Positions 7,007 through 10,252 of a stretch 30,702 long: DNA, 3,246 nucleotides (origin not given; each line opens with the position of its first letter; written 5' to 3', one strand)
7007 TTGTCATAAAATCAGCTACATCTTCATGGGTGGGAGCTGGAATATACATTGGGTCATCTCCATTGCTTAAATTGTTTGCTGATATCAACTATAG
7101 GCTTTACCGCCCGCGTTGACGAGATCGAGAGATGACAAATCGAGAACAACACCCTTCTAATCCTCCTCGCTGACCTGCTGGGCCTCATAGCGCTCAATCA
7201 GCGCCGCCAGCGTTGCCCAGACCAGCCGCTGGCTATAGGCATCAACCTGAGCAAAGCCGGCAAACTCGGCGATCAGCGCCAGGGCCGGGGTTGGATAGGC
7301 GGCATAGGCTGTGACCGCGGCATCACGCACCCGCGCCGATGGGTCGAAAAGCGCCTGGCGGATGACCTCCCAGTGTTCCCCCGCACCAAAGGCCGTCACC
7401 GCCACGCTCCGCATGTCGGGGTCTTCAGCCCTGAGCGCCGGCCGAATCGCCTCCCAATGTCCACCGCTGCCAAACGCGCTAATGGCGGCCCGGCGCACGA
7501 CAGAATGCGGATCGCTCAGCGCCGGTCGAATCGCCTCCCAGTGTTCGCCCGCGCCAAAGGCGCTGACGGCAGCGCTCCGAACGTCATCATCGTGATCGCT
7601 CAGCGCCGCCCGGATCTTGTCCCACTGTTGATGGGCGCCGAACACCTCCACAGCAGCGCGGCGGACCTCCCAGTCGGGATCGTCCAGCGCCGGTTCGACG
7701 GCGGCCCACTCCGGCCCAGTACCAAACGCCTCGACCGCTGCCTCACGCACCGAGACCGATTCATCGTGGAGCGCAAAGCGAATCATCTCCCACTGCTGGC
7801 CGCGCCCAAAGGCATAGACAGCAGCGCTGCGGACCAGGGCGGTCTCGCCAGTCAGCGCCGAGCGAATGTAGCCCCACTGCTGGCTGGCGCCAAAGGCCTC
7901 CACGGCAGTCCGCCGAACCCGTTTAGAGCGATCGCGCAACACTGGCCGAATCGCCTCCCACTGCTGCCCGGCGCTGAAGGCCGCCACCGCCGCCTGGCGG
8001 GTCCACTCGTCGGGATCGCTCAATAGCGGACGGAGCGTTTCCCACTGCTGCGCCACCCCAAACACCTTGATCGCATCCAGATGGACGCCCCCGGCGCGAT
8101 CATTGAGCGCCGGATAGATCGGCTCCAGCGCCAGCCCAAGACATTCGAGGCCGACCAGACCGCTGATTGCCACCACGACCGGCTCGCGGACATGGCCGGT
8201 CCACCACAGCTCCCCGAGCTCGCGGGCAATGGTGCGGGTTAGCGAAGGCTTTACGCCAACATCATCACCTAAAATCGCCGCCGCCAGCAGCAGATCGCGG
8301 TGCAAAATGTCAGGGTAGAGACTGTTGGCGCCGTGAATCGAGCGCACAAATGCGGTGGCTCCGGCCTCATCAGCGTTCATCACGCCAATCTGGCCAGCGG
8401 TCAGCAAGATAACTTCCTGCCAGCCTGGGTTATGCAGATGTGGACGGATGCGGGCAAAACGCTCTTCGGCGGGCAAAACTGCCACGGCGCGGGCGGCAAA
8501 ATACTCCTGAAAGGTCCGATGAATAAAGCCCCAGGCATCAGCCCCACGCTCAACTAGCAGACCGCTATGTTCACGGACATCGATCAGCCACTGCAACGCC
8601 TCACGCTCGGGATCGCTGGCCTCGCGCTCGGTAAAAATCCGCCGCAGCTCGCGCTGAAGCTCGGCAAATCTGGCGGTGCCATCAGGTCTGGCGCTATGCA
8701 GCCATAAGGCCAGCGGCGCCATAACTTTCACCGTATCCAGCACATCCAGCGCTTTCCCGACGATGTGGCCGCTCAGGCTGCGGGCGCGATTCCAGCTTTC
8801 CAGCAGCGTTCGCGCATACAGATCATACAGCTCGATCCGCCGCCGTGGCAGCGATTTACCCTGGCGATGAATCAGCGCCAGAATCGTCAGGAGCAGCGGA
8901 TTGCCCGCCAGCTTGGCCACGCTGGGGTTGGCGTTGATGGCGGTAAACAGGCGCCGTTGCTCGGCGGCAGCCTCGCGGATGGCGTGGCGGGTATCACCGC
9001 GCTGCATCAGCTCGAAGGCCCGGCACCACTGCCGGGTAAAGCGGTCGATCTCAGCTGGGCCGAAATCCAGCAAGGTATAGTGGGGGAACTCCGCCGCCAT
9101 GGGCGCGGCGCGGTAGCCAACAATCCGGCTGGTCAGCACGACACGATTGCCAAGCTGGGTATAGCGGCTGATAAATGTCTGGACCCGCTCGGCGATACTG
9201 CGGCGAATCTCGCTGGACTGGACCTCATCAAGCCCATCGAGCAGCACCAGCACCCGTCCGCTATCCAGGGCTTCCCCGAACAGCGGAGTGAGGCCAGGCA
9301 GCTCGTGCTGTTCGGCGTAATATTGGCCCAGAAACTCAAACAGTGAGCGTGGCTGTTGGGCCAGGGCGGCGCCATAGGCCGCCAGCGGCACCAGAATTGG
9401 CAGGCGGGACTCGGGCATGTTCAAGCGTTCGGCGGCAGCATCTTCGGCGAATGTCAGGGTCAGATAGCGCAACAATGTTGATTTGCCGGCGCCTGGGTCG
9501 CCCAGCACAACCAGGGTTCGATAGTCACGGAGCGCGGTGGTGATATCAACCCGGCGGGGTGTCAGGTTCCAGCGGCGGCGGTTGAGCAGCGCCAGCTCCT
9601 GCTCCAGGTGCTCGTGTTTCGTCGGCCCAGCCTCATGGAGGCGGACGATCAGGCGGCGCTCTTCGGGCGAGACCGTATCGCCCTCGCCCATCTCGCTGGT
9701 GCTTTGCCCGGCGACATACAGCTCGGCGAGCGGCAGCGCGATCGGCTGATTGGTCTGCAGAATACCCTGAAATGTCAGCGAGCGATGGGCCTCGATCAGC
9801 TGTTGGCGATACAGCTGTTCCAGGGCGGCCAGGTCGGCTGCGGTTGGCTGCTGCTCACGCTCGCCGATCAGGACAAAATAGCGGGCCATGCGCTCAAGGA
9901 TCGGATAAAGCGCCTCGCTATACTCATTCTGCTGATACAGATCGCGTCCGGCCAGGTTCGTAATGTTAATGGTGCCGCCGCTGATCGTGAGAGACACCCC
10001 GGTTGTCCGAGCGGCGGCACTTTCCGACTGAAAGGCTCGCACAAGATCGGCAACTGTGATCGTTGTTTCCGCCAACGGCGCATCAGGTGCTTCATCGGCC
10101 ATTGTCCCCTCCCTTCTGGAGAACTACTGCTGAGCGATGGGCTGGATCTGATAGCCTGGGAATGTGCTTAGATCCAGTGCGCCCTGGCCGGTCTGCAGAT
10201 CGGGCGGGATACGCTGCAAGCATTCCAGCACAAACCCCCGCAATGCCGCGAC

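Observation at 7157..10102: NACHT protein pairs a minimal N-terminus with a 10-copy PBS-lyase-type HEAT sensor array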

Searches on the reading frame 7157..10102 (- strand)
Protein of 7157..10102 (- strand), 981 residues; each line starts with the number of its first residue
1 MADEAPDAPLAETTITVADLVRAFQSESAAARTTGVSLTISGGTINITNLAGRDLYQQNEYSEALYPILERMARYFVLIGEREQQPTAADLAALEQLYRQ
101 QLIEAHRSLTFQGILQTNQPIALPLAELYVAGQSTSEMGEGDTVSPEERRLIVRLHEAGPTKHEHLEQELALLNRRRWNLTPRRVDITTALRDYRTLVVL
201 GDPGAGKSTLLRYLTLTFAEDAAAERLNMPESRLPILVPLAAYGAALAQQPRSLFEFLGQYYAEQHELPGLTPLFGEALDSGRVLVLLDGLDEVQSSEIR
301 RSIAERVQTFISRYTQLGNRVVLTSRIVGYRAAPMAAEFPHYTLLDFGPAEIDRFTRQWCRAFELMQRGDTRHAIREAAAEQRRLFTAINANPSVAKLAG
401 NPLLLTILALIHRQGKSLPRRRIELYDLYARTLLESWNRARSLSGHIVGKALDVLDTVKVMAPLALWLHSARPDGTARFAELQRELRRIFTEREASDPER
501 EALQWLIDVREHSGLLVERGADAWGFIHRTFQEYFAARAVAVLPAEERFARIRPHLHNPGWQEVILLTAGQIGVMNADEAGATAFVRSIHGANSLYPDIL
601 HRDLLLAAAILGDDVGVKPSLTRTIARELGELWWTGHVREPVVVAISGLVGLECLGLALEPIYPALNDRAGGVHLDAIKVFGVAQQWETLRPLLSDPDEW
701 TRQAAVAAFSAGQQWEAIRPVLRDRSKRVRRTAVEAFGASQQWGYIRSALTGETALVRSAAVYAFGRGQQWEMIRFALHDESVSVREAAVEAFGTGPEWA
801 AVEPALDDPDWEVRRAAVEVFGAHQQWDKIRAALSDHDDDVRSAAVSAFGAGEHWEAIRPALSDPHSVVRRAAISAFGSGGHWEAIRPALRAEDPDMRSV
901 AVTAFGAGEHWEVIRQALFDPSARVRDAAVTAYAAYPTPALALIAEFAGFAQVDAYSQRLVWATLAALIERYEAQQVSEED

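Call 3: search_protein_families(library=pfam, proteins=[window:7157-10102:-], max_evalue=0.01)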
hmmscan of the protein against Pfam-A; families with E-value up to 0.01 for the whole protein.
window:7157-10102:- (981 aa): 9 families
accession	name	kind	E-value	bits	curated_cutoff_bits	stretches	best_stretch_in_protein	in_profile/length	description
PF02985.28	HEAT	-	6.1e-24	82.3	23.5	1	802-822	5-25/31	HEAT repeat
PF13646.12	HEAT_2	-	2.2e-21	76.4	27.7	5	804-876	6-86/88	HEAT repeats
PF05729.18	NACHT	-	9.6e-11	42.2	26.7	1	195-361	1-165/167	NACHT domain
PF13513.12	HEAT_EZ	-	1.3e-09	38.8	27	0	718-738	33-53/55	HEAT-like repeat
PF20720.3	nSTAND3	-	1.1e-05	25.7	27.2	1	187-221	10-44/155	Novel STAND NTPase 3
PF24883.2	NPHP3_N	-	2.4e-05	25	24.8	0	280-326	122-164/164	Nephrocystin 3, N-terminal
PF13401.12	AAA_22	-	0.00028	21.6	27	1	195-295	6-97/130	AAA domain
PF13191.12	AAA_16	-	0.00045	21.2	32.6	1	195-323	25-136/167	AAA ATPase domain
PF12717.13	Cnd1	-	0.0014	19.2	26.4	0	824-849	57-82/162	non-SMC mitotic condensation complex subunit 1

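Call 4: search_protein_families(library=padloc, proteins=[window:7157-10102:-], max_evalue=0.01)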
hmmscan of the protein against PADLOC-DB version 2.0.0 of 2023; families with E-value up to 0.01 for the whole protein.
window:7157-10102:- (981 aa): 4 families
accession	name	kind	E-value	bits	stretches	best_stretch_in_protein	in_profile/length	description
PDLC02919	HEAT-ARM_XIII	-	1.4e-13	47.2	2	676-905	600-840/1972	-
PDLC04140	mad8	-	0.00026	18.6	1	186-221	19-54/314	mads_8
PDLC00269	PtuA1|PtuA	-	0.00062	17.1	1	197-228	35-66/446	AAA ATPase domain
PDLC00291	PtuA1|PtuA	-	0.0051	13.4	1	191-236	352-397/773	AAA ATPase domain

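Call 5: search_protein_families(library=ncbifam, proteins=[window:7157-10102:-], max_evalue=0.01)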
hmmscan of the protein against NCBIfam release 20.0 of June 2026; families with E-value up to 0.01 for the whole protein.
window:7157-10102:- (981 aa): 6 families
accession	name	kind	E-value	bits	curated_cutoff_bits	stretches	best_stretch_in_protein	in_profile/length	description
NF010374.0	PRK13800.1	equivalog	8.1e-13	47.5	1196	1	686-935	623-892/898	fumarate reductase/succinate dehydrogenase flavoprotein subunit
NF058535.1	antiphage_EruA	equivalog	4.9e-10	38.2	1000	1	184-215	14-45/1318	NACHT domain-containing antiphage protein EruA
NF045915.1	PhycobilmeDegNblB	equivalog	1.1e-08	34.9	300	0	760-834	121-197/214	phycobilisome degradation protein NblB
NF010068.0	PRK13548.1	equivalog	0.0007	18.8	261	1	187-257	24-94/261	heme ABC transporter ATP-binding protein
NF008338.0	PRK11124.1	equivalog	0.0057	16.2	369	1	186-217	20-51/242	arginine ABC transporter ATP-binding protein ArtP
NF053861.1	DS8_antiphage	equivalog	0.0064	14.2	790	1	187-366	363-528/994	anti-phage protein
